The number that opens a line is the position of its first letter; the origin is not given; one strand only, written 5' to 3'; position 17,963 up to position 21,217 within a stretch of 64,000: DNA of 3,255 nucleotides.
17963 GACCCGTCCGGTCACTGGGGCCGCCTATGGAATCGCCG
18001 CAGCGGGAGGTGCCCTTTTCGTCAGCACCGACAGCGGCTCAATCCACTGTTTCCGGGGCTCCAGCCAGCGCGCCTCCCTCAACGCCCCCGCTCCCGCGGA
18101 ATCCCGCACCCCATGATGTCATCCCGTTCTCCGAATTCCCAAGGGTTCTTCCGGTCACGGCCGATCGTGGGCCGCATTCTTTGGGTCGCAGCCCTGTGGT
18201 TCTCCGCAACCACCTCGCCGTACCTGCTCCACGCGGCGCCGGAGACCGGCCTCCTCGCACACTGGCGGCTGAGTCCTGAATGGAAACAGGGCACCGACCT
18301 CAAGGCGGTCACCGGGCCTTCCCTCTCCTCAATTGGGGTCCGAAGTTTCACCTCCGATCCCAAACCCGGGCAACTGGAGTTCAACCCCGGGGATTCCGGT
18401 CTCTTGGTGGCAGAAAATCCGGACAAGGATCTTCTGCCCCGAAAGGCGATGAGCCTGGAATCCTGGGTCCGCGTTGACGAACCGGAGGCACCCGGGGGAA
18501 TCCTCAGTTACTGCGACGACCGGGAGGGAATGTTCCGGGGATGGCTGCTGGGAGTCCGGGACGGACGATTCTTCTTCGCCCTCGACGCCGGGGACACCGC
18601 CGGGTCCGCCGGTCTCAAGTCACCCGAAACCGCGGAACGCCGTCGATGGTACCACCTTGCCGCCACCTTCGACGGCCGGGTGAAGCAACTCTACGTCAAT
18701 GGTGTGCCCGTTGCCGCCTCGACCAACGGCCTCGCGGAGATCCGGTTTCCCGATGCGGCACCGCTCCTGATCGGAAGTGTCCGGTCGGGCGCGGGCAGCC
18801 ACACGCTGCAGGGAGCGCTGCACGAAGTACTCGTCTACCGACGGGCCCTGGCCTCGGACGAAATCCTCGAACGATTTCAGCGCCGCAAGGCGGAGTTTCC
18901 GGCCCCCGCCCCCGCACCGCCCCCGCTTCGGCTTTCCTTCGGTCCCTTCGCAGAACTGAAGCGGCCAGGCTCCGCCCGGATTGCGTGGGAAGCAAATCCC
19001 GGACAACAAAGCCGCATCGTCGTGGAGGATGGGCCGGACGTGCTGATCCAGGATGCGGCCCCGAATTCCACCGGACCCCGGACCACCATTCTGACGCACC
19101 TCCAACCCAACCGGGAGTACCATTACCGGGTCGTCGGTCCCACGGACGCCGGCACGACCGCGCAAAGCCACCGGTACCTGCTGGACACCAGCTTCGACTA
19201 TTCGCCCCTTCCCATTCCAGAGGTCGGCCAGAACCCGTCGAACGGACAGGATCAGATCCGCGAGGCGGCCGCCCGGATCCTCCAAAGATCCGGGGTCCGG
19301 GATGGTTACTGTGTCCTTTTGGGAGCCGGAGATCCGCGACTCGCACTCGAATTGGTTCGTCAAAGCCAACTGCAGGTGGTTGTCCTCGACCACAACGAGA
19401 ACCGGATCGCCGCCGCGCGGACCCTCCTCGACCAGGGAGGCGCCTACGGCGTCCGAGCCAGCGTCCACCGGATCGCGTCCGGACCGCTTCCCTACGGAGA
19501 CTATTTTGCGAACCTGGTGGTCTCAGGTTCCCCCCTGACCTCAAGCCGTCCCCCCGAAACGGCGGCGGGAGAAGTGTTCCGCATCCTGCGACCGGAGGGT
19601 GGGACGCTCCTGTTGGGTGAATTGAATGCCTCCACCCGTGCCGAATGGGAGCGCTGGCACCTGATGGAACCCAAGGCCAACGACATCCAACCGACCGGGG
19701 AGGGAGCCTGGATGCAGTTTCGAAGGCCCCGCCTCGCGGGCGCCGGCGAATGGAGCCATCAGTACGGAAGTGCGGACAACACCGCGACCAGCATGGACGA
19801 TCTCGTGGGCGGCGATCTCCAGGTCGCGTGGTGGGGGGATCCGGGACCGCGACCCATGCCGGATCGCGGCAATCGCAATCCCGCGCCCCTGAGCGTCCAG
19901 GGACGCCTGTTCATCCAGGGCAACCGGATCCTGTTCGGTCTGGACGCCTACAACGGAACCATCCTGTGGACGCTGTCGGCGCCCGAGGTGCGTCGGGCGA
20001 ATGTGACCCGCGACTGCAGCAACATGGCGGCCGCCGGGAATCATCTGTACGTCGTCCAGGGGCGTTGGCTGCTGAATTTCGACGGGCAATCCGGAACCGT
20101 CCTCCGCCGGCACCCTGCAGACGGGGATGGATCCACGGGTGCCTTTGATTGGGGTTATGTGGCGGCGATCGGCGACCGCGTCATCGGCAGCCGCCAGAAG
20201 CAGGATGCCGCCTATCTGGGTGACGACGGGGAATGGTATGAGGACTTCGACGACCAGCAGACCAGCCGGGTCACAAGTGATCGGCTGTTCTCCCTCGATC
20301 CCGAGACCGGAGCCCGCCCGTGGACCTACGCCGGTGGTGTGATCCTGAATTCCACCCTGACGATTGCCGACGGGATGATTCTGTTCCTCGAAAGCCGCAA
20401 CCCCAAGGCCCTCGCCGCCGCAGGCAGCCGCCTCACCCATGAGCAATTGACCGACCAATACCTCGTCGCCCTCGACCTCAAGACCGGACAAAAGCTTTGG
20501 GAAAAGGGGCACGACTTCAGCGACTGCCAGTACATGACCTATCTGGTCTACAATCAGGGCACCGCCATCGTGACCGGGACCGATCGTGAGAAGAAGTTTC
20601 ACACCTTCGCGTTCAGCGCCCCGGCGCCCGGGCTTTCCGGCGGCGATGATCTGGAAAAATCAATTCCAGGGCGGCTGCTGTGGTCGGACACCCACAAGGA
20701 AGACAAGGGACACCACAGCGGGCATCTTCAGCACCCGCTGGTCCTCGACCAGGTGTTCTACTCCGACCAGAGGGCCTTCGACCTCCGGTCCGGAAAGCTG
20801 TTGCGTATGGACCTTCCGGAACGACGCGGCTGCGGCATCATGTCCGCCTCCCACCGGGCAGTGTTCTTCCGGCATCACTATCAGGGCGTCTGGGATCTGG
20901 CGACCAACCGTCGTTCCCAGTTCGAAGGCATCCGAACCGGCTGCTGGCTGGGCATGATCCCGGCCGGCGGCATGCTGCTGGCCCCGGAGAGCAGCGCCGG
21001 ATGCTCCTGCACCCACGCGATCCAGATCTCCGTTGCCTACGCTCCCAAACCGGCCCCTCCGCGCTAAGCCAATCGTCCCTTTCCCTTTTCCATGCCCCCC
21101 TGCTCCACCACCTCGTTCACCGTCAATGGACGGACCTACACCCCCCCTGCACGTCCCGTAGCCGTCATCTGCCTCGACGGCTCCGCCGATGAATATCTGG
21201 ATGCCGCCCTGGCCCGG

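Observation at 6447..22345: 16-kb, 13-gene co-directional gene train mixing amine transfer, oxyanion uptake, an E1 enzyme, envelope proteins and a C-P hydrolase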

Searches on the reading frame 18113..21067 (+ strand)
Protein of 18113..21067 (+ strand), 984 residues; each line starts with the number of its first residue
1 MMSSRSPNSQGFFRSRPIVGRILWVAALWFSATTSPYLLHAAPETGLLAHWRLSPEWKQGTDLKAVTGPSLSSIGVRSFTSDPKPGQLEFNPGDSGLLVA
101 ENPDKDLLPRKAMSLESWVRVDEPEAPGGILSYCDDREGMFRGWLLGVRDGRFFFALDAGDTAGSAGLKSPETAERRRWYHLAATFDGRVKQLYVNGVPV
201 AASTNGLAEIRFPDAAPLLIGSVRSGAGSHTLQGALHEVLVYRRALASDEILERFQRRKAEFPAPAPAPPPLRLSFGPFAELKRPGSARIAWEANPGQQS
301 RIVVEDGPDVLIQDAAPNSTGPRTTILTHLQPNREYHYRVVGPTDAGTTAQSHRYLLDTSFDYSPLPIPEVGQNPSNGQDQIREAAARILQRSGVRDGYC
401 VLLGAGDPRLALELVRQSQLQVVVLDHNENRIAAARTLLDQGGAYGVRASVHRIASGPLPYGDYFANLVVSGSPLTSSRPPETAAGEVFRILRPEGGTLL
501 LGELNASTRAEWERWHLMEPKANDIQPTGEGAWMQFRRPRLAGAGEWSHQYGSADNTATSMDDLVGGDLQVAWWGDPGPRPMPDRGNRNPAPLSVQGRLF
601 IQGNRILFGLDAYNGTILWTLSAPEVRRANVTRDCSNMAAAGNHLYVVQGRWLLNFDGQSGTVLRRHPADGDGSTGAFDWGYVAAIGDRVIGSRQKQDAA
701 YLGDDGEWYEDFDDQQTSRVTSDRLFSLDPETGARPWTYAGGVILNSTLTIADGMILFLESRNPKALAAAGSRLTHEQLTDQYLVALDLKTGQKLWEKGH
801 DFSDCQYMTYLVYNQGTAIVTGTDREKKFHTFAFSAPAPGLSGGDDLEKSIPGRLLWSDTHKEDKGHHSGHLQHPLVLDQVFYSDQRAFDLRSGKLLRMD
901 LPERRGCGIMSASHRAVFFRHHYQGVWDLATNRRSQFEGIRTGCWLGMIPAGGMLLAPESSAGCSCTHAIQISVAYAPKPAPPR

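Call 5: search_protein_families(library=pfam, proteins=[window:18113-21067:+], max_evalue=0.01)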
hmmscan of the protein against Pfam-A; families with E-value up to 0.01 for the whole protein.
window:18113-21067:+ (984 aa): 7 families
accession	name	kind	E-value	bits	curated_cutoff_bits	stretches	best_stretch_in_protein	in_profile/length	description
PF13385.13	Laminin_G_3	-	2.6e-24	86.5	27.6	1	103-251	10-150/151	Concanavalin A-like lectin/glucanases superfamily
PF13360.13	PQQ_2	-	4e-10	40.2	27.6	1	721-928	41-221/233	Outer membrane protein assembly factor BamB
PF01011.28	PQQ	-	3.7e-06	26.4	26.7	0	725-810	499-587/595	Glucose/ethanol/alcohol dehydrogenase, beta-propeller domain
PF13649.12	Methyltransf_25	-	3.5e-05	24.9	27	1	403-496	4-97/97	Methyltransferase domain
PF08241.18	Methyltransf_11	-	0.00015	22.8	21.2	1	403-496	3-91/95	Methyltransferase domain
PF02210.31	Laminin_G_2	-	0.00081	20.3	22.9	0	125-223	4-99/126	Laminin G domain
PF13847.12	Methyltransf_31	-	0.0012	18.9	27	1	403-499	10-108/145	Methyltransferase domain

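Call 51: search_protein_families(library=ncbifam, proteins=[window:18113-21067:+], max_evalue=0.00001)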
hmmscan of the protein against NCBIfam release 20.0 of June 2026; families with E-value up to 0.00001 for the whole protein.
window:18113-21067:+ (984 aa): 0 families

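Call 72: find_homologous_proteins(query=window:18113-21067:+, max_evalue=1e-20)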
Query window:18113-21067:+ (984 aa): 21 proteins with E <= 1e-20 among 8000 candidates.
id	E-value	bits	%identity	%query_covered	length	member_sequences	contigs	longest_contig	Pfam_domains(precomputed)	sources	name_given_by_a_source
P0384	0.0e+0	2297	100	100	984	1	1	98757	PF01011.29,PF13360.14,PF13385.14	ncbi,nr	ncbi:MAG: PQQ-binding-like beta-propeller repeat protein [Verrucomicrobiales bacterium]|nr:PQQ-bindi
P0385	0.0e+0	1923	84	99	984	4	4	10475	PF01011.29,PF13360.14,PF13385.14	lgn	-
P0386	0.0e+0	1883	83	99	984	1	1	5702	PF01011.29,PF13360.14,PF13385.14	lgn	-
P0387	0.0e+0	1866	82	100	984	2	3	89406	PF01011.29,PF13360.14,PF13385.14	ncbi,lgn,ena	ncbi:MAG: LamG-like jellyroll fold domain-containing protein [Verrucomicrobiota bacterium]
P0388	0.0e+0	1348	63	96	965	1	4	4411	PF01011.29,PF13360.14,PF13649.13,PF13385.14,PF08241.19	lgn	-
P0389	0.0e+0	1334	63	95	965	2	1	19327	PF01011.29,PF13360.14,PF13649.13,PF13385.14,PF08241.19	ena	-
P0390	0.0e+0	1204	58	95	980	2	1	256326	PF01011.29,PF13360.14,PF13649.13,PF13385.14,PF08241.19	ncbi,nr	ncbi:MAG: PQQ-binding-like beta-propeller repeat protein [Verrucomicrobiae bacterium]|nr:PQQ-binding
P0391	0.0e+0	1094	53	95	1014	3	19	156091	PF01011.29,PF13360.14,PF13385.14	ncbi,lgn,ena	-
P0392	0.0e+0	1077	52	95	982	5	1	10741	PF13360.14,PF13385.14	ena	-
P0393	0.0e+0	1065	52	96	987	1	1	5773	PF13360.14,PF13649.13,PF13385.14,PF08241.19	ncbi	-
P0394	0.0e+0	1064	52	96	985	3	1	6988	PF13360.14,PF13649.13,PF13385.14,PF08241.19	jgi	jgi:outer membrane protein assembly factor BamB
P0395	0.0e+0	1021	50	95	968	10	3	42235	PF13360.14,PF13385.14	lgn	-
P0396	0.0e+0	1014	49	95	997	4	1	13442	PF13360.14,PF13385.14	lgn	-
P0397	4.6e-292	990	49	98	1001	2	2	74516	PF01011.29,PF13360.14,PF13385.14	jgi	-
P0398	3.1e-268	911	47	96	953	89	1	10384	PF01011.29,PF13360.14,PF13385.14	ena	-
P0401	5.7e-104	367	37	61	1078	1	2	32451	PF13847.13,PF01011.29,PF13360.14,PF13649.13,PF13570.14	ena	-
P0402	2.2e-54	203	30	59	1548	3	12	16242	PF01011.29,PF13360.14,PF24517.3,PF13570.14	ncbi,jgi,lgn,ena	jgi:outer membrane protein assembly factor BamB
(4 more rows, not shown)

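Call 75: find_encoding_contigs(protein=P0401, flank=10000, max_places=2)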
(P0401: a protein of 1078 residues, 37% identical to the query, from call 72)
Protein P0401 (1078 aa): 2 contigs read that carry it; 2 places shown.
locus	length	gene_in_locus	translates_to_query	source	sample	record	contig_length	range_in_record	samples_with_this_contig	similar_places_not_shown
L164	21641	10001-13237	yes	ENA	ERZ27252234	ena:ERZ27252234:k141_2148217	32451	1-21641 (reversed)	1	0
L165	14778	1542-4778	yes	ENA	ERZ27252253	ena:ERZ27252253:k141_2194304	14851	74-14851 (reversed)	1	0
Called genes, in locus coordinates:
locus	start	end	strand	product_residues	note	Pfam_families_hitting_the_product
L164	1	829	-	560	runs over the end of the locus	-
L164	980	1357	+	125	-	-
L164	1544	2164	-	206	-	PF12535:Nudix_N, PF00293:NUDIX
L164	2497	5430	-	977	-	PF22244:GCE_fung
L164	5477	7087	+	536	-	PF13385:Laminin_G_3, PF02415:Chlam_PMP (faint), PF13229:Beta_helix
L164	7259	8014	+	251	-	-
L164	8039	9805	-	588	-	PF16586:DUF5060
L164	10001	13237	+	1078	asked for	PF01011:PQQ (faint), PF13360:PQQ_2, PF13570:Beta-prop_ACSF4, PF13360:PQQ_2, PF13649:Methyltransf_25, PF13847:Methyltransf_31 (faint)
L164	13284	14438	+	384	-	PF01208:URO-D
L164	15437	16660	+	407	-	PF18731:HEPN_Swt1 (weak)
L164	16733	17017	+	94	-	-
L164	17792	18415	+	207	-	-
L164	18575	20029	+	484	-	PF07632:Sde182_NH-like, PF21027:Sde0182_C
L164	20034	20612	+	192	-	PF00293:NUDIX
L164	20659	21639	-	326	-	?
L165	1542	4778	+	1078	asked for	PF01011:PQQ (faint), PF13360:PQQ_2, PF13570:Beta-prop_ACSF4, PF13360:PQQ_2, PF13649:Methyltransf_25, PF13847:Methyltransf_31 (faint)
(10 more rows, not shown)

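Call 76: find_encoding_contigs(protein=P0402, flank=8000, max_places=2)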
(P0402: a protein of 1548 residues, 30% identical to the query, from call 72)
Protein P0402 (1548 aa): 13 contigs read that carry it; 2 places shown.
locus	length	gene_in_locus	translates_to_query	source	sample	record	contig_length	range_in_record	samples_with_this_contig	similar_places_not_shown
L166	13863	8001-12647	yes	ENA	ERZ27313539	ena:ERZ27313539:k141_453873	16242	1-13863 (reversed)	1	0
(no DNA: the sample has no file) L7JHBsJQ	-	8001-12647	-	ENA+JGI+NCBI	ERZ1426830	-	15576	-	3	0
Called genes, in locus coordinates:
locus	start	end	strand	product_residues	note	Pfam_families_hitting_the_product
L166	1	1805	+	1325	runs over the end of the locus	PF13360:PQQ_2 (faint)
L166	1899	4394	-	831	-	-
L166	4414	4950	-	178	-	PF00694:Aconitase_C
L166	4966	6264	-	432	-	PF00330:Aconitase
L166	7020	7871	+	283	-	PF17827:PrmC_N, PF05175:MTS, PF13649:Methyltransf_25 (weak), PF13847:Methyltransf_31 (weak)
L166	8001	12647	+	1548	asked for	PF13360:PQQ_2, PF01011:PQQ (faint), PF13570:Beta-prop_ACSF4, PF24517:CBM96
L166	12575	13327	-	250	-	PF13495:Phage_int_SAM_4, PF00589:Phage_integrase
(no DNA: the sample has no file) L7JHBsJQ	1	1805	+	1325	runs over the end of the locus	PF13360:PQQ_2 (faint)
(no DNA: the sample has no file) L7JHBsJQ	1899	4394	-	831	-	-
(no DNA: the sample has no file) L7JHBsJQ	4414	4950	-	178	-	PF00694:Aconitase_C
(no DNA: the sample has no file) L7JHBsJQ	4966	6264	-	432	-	PF00330:Aconitase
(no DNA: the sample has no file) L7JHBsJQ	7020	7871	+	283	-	PF17827:PrmC_N, PF05175:MTS, PF13649:Methyltransf_25 (weak), PF13847:Methyltransf_31 (weak)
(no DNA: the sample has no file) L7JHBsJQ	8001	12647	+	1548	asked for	PF13360:PQQ_2, PF01011:PQQ (faint), PF13570:Beta-prop_ACSF4, PF24517:CBM96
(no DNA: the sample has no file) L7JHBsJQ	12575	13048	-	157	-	PF00589:Phage_integrase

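Call 83: predict_structure(alignment_id=A2)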
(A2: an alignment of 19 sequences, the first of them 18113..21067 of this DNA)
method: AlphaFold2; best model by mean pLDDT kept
length: 984 residues; sequences in the alignment: 19
mean_pLDDT: 79.1   pTM: 0.74
mean pLDDT of the five models: 79.1, 78.5, 77.2, 74.0, 72.1
residues with pLDDT >= 90: 286; 70-90: 453; 50-70: 180; < 50: 65
segments of 3 or more residues with pLDDT < 50: 1-24, 30-42, 373-375, 577-580, 961-970, 982-984
pLDDT, mean of each block of 10 residues (from residue 1): 29 31 49 37 74 78 78 68 81 79 76 95 90 81 92 90 69 92 94 96 84 87 82 93 95 94 73 85 82 82 75 58 84 86 83 85 68 54 86 89 87 90 91 92 88 86 90 66 85 86 71 72 54 74 86 88 85 62 60 89 83 86 78 79 90 90 85 66 90 80 54 72 91 90 92 94 89 82 95 94 87 93 88 88 54 91 64 80 88 89 62 85 75 71 64 81 44 77 44
secondary structure, 60 per line:
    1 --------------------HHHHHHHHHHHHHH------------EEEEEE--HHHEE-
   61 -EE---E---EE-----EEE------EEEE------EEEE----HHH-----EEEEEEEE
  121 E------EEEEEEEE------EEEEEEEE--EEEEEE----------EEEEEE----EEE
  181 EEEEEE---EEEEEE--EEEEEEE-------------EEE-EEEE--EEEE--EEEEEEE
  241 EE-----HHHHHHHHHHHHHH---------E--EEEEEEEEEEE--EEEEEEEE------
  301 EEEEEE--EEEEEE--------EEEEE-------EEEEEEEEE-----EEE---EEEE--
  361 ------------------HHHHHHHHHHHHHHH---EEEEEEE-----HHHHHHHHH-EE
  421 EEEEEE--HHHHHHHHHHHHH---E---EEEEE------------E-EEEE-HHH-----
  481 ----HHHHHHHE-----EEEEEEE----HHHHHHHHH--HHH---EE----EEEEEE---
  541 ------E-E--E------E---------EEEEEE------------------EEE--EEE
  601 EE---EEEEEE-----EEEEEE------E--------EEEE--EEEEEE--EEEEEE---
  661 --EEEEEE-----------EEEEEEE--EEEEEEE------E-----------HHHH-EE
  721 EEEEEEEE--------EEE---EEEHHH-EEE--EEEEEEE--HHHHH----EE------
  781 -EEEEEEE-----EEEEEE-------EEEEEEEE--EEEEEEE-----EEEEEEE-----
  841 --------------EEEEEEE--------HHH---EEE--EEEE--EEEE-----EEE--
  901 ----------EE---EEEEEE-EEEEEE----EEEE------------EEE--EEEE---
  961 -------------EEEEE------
elements in order (helices of 4 or more, strands of 3 or more residues): H21-34 E47-52 E78-80 E87-90 E97-100 E113-121 E128-135 E142-149 E152-157 E168-173 E178-186 E190-195 E198-204 E218-220 E222-225 E228-231 E234-242 H248-261 E274-284 E287-294 E301-306 E309-314 E323-327 E335-343 E349-351 E355-358 H379-393 E397-403 H409-417 E419-426 H429-441 E449-453 E468-471 H485-491 E498-504 H509-517 E532-537 E569-574 E593-595 E598-602 E606-611 E617-622 E638-641 E644-649 E652-657 E663-668 E680-686 E689-695 H714-717 E719-728 E737-739 E743-745 E750-752 E755-761 H764-768 E782-788 E794-799 E807-814 E817-823 E829-835 E855-861 E876-878 E881-884 E887-890 E896-898 E916-921 E923-928 E933-936 E949-951 E954-957 E974-978

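Call 85: fold_search(model_id=the predicted structure, library=pdb)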
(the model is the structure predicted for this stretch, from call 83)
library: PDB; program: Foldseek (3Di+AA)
matches with E <= 10: 1975; with E <= 0.001: 420
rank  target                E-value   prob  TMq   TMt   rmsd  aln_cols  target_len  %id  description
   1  6l8a_B                2.3e-15  1.00  0.29  0.57   6.0       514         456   14  Tetrathionate hydrolase from Acidithiobacillus ferrooxidans (released 2020-11-11)
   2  8d8o_B                4.1e-11  1.00  0.14  0.13  24.4       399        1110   17  Cryo-EM structure of substrate unbound PAPP-A (released 2022-09-28)
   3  7ufg_B                4.3e-11  1.00  0.14  0.12  23.7       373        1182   17  Cryo-EM structure of PAPP-A in complex with IGFBP5 (released 2022-09-28)
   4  8hgh_A                4.5e-11  1.00  0.14  0.10  24.2       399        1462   17  Structure of 2:2 PAPP-A.STC2 complex (released 2023-01-11)
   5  7y5q_B                5.9e-11  1.00  0.14  0.13  24.1       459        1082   16  Structure of 1:1 PAPP-A.STC2 complex(half map) (released 2023-01-11)
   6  8a7d_C                6.2e-11  1.00  0.14  0.15  24.3       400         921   17  Partial dimer complex of PAPP-A and its inhibitor STC2 (released 2022-11-02)
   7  8sl1_A                1.1e-10  1.00  0.14  0.16  23.6       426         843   18  Cryo-EM structure of PAPP-A2 (released 2023-11-08)
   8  7y5n_C                1.3e-10  1.00  0.14  0.12  24.4       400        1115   17  Structure of 1:1 PAPP-A.ProMBP complex(half map) (released 2023-01-11)
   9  7ufg_A                1.3e-10  1.00  0.14  0.12  24.1       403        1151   18  Cryo-EM structure of PAPP-A in complex with IGFBP5 (released 2022-09-28)
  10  8hgg_C                1.9e-10  1.00  0.13  0.09  24.3       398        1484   18  Structure of 2:2 PAPP-A.ProMBP complex (released 2023-01-11)
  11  9qc7_A                3.7e-10  1.00  0.16  0.13  17.5       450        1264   10  BoNT-NTNH complex from Clostridium botulinum Serotype B1 (released 2025-09-10)
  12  5vid_C                9.9e-10  1.00  0.18  0.37  12.0       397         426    9  Receptor binding domain of BoNT/B in complex with mini-protein binder Bot.0671.2 (released 2017-09-20)
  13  9qcm_A                1.3e-09  1.00  0.17  0.14  15.7       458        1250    9  Botulinum neurotoxin type B1, 14-subunit, Large Progenitor Toxin Complex (L-PTC) (released 2025-09-10)
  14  2np0_A                1.7e-09  1.00  0.17  0.14  15.2       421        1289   10  Crystal structure of the Botulinum neurotoxin type B complexed with synaptotagamin-II ectodomain (released 2006-12-26)
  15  8qft                  1.8e-09  1.00  0.19  0.16  11.1       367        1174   10  X-ray structure of non-toxic non-hemagglutinin (NTNH) protein from botulinum neurotoxin serotype X (released 2024-08-14)
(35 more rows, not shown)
